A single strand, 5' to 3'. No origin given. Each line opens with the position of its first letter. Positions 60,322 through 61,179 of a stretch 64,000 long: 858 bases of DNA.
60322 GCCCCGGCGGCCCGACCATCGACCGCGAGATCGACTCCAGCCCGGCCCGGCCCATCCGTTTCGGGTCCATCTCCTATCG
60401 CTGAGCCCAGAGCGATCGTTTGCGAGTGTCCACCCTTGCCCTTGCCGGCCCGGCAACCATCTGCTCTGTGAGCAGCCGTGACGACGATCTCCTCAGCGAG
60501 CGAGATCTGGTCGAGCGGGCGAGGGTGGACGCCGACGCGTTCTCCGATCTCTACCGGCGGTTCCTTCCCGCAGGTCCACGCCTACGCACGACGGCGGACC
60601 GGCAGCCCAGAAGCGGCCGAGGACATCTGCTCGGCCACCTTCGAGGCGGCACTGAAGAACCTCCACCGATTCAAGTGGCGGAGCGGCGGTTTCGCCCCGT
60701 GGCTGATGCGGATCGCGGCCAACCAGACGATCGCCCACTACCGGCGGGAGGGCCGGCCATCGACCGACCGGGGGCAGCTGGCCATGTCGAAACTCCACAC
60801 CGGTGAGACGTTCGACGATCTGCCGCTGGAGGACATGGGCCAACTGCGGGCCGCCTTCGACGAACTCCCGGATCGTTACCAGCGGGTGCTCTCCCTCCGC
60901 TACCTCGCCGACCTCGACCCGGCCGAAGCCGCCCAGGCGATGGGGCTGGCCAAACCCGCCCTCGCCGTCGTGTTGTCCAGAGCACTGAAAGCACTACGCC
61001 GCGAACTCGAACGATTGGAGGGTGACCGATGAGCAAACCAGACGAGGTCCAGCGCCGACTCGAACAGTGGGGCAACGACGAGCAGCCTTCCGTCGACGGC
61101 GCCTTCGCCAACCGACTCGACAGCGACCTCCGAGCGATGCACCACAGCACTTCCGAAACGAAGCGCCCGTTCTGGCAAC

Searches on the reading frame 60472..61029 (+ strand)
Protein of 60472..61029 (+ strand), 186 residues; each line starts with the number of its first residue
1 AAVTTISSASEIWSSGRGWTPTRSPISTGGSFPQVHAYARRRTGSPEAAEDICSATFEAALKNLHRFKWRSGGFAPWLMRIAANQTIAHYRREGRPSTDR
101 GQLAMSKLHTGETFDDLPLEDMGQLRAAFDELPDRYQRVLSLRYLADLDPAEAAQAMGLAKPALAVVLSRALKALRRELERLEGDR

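Call 106: search_protein_families(library=pfam, proteins=[window:60472-61029:+], max_evalue=0.001)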
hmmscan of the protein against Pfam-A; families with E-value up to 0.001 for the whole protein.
window:60472-61029:+ (186 aa): 3 families
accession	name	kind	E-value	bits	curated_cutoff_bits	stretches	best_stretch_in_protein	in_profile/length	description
PF04542.20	Sigma70_r2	-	1.5e-15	57.2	24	1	33-95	7-70/71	Sigma-70 region 2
PF08281.18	Sigma70_r4_2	-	7.5e-10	38.7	25.7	1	124-175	3-54/54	Sigma-70, region 4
PF04545.22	Sigma70_r4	-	9.8e-06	25.4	24.1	1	128-176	1-49/50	Sigma-70, region 4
